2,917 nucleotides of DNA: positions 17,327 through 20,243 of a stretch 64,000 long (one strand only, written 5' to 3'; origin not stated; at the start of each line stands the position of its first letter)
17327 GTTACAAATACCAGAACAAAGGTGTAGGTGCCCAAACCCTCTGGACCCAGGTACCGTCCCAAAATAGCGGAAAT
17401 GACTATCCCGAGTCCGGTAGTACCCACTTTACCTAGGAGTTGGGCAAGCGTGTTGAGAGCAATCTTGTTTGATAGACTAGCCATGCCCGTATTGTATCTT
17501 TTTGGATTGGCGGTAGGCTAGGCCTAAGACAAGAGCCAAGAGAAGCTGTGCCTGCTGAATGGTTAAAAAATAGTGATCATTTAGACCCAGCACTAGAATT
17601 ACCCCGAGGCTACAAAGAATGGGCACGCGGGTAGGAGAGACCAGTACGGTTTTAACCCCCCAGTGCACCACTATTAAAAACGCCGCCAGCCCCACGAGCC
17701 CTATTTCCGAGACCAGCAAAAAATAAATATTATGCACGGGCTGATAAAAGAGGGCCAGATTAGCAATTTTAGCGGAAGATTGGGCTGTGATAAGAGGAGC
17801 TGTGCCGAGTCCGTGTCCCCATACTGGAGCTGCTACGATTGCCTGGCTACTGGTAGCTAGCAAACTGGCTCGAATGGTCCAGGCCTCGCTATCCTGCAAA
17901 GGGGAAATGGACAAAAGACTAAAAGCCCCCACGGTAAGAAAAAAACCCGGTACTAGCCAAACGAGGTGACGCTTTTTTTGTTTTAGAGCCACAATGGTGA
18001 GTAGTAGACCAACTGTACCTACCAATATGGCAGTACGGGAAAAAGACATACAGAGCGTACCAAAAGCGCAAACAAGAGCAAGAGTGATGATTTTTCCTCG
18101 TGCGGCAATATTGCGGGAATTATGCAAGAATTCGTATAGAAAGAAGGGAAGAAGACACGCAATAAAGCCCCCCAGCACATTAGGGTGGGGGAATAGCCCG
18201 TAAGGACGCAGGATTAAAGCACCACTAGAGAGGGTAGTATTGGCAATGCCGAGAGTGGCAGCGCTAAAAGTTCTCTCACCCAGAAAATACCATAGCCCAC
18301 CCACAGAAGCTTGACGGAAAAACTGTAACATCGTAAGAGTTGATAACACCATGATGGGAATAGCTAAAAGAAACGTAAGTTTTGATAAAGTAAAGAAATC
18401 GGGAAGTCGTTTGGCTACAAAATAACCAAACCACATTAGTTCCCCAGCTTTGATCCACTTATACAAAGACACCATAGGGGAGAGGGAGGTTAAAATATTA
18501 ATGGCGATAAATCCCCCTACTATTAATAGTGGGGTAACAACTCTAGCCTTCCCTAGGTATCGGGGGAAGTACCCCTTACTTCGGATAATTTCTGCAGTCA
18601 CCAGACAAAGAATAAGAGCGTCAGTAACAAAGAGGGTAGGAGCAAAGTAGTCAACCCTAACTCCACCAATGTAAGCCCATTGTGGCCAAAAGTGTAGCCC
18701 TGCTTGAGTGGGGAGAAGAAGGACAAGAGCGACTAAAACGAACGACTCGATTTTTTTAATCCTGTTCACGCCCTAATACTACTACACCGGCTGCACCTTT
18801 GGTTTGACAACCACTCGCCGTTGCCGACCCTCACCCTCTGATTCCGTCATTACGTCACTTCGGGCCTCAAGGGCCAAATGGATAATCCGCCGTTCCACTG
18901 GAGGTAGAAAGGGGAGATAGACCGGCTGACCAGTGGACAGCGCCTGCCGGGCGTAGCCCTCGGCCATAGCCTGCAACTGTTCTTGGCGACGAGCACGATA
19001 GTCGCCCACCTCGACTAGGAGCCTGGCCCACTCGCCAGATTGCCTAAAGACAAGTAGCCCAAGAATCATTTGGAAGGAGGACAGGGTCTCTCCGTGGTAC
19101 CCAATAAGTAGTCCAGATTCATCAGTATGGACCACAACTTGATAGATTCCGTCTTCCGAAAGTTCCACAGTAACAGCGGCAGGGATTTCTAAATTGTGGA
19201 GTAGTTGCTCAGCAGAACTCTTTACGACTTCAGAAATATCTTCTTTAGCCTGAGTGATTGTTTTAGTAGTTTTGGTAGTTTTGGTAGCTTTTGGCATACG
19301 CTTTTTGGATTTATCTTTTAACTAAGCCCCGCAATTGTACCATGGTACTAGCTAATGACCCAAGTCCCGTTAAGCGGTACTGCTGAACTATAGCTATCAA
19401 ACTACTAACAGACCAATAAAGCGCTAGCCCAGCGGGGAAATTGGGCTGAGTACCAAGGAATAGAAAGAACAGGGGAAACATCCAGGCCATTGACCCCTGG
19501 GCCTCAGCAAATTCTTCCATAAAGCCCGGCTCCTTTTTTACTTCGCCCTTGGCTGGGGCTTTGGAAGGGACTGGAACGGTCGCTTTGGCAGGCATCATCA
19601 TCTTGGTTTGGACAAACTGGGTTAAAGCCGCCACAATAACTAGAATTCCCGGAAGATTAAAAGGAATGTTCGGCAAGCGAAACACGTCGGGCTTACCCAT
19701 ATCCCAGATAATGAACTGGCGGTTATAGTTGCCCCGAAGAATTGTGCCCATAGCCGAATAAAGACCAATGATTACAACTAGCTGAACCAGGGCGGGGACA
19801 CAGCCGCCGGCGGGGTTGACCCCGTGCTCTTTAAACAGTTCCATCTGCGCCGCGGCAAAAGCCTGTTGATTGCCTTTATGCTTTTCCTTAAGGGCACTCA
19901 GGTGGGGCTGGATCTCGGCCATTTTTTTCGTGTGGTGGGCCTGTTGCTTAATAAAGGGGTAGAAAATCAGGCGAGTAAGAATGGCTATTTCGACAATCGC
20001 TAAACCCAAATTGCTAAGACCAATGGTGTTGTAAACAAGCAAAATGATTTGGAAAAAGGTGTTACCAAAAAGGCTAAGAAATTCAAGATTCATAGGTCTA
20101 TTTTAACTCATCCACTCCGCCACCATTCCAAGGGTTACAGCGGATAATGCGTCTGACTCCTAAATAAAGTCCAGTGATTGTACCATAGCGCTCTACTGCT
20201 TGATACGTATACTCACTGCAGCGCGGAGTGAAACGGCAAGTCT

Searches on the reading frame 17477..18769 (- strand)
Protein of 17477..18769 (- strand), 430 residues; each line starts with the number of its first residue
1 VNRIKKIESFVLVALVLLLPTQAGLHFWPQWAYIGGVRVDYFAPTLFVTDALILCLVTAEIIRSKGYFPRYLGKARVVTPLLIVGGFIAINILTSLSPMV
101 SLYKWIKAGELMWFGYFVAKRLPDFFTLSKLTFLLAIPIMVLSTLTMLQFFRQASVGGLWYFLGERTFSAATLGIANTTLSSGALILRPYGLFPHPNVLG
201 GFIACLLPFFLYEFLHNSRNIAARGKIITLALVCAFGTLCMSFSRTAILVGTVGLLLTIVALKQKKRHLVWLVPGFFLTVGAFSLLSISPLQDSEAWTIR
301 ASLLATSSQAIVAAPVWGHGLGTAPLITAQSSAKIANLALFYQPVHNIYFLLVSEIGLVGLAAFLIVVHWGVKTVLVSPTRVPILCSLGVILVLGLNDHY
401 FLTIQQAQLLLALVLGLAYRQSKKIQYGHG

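Call 13: search_protein_families(library=pfam, proteins=[window:17477-18769:-], max_evalue=0.001)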
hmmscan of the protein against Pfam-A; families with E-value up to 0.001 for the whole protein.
window:17477-18769:- (430 aa): 1 family
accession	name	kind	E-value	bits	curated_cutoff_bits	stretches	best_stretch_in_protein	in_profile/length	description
PF04932.20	Wzy_C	-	6.9e-13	49.1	31.7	1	230-365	1-149/149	O-Antigen ligase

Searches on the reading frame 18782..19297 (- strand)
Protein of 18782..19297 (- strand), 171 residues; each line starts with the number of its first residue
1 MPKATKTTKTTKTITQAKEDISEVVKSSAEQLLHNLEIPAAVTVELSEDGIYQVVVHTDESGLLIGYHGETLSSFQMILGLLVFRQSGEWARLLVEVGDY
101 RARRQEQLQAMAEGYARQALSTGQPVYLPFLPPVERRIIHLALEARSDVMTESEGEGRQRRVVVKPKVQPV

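Call 13: search_protein_families(library=pfam, proteins=[window:18782-19297:-], max_evalue=0.001)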
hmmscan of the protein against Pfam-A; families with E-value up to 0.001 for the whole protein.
window:18782-19297:- (171 aa): 2 families
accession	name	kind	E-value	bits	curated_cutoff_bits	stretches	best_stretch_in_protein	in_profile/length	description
PF01424.28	R3H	-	3.3e-15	56.3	26.8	1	106-166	1-60/60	R3H domain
PF13083.13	KH_KhpA-B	-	2.6e-09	37.3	32.1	1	29-87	4-66/73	KhpA/KhpB, KH domain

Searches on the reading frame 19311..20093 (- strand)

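Call 13: search_protein_families(library=pfam, proteins=[window:19311-20093:-], max_evalue=0.001)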
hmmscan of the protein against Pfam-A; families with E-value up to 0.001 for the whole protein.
window:19311-20093:- (260 aa): 1 family
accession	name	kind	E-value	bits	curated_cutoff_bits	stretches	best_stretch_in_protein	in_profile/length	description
PF02096.25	60KD_IMP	-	1.8e-44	152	35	1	30-240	2-160/163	60Kd inner membrane protein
